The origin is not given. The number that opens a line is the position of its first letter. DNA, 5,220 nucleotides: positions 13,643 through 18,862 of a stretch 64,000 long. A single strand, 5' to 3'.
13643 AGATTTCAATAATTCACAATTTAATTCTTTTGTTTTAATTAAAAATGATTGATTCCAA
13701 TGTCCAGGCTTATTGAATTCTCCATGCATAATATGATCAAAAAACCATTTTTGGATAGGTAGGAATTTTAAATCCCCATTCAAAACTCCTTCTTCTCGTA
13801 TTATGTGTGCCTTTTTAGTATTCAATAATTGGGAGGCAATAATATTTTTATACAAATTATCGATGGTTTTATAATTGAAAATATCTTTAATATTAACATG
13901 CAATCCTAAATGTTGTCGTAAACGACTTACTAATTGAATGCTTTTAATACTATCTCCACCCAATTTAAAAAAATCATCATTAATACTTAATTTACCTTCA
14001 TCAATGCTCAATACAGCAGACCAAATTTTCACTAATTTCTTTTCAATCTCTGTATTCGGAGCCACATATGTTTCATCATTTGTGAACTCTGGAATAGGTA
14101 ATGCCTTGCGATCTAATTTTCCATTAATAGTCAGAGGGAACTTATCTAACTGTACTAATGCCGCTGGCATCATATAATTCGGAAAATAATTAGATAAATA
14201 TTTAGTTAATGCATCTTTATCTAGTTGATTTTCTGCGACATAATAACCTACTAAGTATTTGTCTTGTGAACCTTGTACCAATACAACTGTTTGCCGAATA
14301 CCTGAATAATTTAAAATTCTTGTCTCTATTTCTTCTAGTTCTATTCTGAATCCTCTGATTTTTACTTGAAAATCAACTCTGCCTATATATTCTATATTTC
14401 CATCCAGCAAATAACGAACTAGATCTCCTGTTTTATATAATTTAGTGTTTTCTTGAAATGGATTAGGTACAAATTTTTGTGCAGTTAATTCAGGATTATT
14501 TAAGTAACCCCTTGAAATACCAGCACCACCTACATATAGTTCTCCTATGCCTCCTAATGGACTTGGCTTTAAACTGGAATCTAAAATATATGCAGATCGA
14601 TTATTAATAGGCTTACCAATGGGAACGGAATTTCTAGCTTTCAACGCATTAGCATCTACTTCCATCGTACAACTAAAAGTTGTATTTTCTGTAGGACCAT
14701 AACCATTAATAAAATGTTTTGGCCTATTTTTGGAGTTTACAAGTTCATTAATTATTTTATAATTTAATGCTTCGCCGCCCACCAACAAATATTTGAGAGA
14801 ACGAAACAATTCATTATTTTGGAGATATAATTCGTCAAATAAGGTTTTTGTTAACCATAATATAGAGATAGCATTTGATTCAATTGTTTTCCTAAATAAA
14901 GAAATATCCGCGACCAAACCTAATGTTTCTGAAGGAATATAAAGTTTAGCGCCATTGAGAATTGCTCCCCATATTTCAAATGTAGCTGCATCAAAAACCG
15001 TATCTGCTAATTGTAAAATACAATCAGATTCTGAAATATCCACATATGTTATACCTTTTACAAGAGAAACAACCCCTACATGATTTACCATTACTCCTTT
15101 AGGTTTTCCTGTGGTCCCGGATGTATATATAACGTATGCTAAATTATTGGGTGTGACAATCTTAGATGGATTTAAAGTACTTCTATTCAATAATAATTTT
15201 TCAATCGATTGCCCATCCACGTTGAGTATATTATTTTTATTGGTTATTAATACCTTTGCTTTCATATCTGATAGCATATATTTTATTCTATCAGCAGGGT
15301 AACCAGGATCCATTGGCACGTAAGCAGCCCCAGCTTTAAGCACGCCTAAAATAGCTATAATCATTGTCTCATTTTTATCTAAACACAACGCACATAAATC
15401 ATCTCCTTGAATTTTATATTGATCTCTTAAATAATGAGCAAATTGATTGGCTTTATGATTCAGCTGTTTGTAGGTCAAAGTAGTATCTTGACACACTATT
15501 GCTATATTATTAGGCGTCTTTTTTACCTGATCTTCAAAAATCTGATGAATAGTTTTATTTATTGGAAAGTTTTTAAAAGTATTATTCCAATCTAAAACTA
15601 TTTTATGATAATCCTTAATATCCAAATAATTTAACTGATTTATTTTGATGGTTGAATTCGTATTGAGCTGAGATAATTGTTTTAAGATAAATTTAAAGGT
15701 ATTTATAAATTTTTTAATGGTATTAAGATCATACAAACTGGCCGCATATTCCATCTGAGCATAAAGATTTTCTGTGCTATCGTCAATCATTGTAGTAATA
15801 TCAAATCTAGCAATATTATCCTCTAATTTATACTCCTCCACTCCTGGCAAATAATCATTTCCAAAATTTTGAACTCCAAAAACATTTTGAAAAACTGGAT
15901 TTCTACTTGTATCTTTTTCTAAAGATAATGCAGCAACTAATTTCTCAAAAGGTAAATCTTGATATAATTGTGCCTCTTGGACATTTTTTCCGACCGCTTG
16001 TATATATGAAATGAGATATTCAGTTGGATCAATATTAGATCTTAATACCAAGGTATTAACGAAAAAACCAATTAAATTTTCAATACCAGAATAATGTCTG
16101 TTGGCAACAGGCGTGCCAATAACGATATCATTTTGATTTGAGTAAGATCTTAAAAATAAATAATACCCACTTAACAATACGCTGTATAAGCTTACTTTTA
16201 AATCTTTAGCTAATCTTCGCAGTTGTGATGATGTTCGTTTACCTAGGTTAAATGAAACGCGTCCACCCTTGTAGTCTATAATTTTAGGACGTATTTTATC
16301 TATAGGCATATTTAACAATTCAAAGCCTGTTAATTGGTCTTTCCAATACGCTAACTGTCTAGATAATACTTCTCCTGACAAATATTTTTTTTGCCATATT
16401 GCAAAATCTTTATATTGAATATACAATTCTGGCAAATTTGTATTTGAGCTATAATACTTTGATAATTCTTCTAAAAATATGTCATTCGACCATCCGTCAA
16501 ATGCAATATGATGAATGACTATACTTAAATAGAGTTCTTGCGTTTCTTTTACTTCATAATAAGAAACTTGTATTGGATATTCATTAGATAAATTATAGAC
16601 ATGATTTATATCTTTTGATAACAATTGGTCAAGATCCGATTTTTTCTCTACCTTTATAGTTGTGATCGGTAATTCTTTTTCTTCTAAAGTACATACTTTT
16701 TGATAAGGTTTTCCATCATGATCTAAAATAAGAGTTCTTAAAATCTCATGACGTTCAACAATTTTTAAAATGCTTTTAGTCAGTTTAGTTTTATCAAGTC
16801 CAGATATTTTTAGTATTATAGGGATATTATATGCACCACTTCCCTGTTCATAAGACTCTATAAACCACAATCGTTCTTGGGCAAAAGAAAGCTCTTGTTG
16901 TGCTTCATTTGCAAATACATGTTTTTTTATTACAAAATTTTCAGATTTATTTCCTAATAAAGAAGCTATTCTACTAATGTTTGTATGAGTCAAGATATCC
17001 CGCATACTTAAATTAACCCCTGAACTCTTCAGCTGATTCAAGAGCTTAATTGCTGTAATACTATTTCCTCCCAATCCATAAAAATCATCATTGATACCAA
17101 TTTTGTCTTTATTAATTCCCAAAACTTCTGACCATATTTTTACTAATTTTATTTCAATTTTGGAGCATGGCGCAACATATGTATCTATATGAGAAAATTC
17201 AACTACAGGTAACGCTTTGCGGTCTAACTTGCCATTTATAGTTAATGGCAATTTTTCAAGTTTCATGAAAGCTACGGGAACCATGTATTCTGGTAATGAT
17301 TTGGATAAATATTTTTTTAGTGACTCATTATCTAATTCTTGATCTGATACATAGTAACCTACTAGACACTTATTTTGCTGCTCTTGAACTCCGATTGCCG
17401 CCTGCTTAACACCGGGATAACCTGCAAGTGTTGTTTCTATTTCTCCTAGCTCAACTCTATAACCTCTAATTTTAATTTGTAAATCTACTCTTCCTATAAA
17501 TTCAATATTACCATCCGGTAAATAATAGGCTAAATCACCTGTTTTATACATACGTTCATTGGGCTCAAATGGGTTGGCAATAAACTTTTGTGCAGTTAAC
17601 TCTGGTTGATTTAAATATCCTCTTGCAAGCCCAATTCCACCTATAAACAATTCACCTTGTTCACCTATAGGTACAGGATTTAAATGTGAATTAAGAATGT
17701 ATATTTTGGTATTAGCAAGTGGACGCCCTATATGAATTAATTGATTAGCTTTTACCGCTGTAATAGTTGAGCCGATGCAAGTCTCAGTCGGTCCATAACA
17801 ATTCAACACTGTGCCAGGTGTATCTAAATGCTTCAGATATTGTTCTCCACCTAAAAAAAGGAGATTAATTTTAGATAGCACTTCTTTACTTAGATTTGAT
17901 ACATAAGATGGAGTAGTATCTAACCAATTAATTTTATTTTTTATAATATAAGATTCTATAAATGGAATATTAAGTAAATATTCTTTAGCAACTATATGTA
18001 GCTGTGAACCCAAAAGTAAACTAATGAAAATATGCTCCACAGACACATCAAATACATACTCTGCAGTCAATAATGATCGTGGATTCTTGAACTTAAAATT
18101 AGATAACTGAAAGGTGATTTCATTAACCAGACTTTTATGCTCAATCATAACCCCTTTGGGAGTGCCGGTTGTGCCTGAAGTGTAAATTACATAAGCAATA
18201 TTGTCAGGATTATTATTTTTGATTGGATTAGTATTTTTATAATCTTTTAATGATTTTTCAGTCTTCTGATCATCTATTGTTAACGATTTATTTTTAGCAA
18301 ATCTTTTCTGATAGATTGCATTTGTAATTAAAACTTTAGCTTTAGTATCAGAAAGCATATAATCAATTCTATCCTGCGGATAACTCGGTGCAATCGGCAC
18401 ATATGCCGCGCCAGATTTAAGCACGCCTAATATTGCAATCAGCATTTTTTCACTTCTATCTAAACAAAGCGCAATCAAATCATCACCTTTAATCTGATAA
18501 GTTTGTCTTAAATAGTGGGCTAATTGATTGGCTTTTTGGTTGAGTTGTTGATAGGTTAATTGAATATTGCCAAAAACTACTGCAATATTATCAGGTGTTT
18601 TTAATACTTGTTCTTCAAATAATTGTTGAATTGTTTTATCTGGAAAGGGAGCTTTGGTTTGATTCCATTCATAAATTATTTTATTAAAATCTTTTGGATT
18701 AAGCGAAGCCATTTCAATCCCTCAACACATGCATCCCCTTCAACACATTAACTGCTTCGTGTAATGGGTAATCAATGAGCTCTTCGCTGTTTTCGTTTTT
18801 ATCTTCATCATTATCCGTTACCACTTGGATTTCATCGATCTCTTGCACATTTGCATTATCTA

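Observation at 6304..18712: Compositionally foreign 10-kb NRPS gene inserted into a conserved housekeeping neighbourhood next to tandem MFS exporters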

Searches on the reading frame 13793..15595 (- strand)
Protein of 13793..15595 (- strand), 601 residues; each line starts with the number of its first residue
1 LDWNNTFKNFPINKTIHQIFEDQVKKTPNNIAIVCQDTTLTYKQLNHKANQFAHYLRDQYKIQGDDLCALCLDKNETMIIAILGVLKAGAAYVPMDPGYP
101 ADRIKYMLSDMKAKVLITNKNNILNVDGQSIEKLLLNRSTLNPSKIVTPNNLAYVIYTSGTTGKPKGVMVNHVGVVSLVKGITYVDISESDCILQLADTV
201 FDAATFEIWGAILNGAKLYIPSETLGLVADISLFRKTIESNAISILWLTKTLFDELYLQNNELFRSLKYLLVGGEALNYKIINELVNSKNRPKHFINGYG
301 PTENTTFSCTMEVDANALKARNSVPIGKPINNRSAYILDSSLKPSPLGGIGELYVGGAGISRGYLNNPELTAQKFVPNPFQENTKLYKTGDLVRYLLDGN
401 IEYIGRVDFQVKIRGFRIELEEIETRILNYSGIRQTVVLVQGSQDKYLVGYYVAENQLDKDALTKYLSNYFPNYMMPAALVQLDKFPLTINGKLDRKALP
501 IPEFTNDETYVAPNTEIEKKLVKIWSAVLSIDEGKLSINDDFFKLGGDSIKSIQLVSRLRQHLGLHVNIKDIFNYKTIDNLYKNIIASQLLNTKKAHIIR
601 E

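Call 66: search_protein_families(library=pfam, proteins=[window:13793-15595:-], max_evalue=0.00001)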
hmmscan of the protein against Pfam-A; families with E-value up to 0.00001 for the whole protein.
window:13793-15595:- (601 aa): 2 families
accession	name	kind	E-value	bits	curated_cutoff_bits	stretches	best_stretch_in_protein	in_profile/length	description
PF00501.34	AMP-binding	-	3.8e-78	263.4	29.9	1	20-365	1-384/384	AMP-binding enzyme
PF00550.31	PP-binding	-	4.8e-16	59.2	20.8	1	520-583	2-65/67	Phosphopantetheine attachment site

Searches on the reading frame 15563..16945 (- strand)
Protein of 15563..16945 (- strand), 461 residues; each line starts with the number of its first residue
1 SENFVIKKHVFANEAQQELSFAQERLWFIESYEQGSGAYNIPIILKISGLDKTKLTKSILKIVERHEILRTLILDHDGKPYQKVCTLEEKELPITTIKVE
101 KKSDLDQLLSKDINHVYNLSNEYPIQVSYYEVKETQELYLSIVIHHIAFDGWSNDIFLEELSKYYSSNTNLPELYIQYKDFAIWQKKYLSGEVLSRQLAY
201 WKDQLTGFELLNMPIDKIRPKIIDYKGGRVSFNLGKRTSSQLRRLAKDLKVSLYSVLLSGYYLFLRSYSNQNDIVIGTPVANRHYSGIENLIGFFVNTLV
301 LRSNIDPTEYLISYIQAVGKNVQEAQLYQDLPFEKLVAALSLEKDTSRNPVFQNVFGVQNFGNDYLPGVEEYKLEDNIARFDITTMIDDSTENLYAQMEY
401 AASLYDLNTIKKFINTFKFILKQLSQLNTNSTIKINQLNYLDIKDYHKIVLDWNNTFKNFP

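Call 66: search_protein_families(library=pfam, proteins=[window:15563-16945:-], max_evalue=0.00001)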
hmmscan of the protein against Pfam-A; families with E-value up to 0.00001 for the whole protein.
window:15563-16945:- (461 aa): 1 family
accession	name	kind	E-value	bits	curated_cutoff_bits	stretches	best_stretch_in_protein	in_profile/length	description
PF00668.25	Condensation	-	2.3e-95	320.4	30.6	1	15-442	3-448/456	Condensation domain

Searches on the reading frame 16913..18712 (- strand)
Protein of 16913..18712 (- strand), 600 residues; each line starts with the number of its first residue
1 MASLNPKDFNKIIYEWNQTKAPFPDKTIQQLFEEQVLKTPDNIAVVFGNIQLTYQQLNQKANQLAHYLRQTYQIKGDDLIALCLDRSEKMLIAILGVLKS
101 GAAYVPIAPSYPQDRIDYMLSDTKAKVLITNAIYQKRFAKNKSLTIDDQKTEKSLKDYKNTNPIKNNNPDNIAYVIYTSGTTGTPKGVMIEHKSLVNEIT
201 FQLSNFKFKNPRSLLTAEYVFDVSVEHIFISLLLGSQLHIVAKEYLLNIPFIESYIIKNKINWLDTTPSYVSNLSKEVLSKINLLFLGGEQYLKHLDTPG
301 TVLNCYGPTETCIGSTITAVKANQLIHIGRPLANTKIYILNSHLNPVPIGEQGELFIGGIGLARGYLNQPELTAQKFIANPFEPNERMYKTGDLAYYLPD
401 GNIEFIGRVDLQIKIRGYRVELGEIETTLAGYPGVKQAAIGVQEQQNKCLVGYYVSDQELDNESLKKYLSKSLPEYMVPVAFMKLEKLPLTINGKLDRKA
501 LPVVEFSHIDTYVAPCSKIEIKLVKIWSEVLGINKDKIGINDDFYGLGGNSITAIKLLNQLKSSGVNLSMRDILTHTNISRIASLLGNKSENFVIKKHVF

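Call 66: search_protein_families(library=pfam, proteins=[window:16913-18712:-], max_evalue=0.00001)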
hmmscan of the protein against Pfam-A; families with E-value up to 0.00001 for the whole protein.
window:16913-18712:- (600 aa): 3 families
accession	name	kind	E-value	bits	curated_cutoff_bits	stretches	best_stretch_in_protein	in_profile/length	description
PF00501.34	AMP-binding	-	1.8e-77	261.2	29.9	1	32-367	1-384/384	AMP-binding enzyme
PF00550.31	PP-binding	-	1.7e-14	54.3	20.8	1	522-586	2-67/67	Phosphopantetheine attachment site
PF13193.12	AMP-binding_C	-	5.1e-08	34.2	24.5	1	424-495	1-76/76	AMP-binding enzyme C-terminal domain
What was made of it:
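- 17228..18619 (-): A1 adenylation domain (aa 32-495); specificity code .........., predicted Arg/Lys-like. Pfam (call 66).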

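Call 68: search_solved_structures(query=window:17150-18712:-, max_evalue=1e-40)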
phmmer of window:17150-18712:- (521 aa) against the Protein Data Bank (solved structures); distinct sequences matched with E-value up to 1e-40: 64 (the best 60 are shown).
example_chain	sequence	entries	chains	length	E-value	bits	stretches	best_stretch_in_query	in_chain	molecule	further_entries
9be3_A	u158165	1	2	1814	9.8e-221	737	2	22-520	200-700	Linear gramicidin synthase subunit A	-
9be4_A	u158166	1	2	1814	9.8e-221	737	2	22-520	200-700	Linear gramicidin synthase subunit A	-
9meh_A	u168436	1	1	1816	9.8e-221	737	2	22-520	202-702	Linear gramicidin synthase subunit A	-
6mfz_A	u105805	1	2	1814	9.9e-221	737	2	22-520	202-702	Linear gramicidin synthase subunit A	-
6mfy_A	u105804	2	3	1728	2.1e-220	735.9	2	22-520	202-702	Linear gramicidin synthase subunit A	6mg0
8xjz_C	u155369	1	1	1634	5.4e-134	450.9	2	22-501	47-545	Peptide synthetase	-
8jbr_A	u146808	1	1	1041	2.9e-125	422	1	5-507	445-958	McyA protein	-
9bfd_A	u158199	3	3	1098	1e-121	410.3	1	24-506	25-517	Tyrocidine synthase 1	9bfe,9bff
6mfx_A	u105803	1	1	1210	1.2e-119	403.5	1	25-520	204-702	Linear gramicidin synthase subunit A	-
6mfw_A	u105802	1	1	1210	1.7e-119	403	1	22-520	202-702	Linear gramicidin synthase subunit A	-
5es5_A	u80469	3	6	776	9.8e-119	400.5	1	22-520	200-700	Linear gramicidin synthetase subunit A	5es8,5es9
1amu_A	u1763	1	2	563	3e-118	398.9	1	11-520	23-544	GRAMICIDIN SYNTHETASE 1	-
5es6_A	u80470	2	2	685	6.8e-118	397.7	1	22-505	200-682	Linear gramicidin synthase subunit A | Linear gramicidin synthetase subunit A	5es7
6ulz_A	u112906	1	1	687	1.2e-116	393.6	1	22-505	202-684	Linear gramicidin synthase subunit A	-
4d4g_A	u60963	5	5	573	1.5e-115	390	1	26-507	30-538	APNAA1 | APNA A1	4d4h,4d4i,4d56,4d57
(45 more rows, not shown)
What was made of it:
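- Closest known: Anabaenopeptin synthetase ApnA A1 domain. Same: ApnA A1 is among the solved A domains that match A1 (E 1.5e-115, call 68).
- Closest known: Anabaenopeptin synthetase ApnA A1 domain. Different: Overall similarity is generic for A domains, and LgrA, McyA and TycA score as well or better (call 68).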
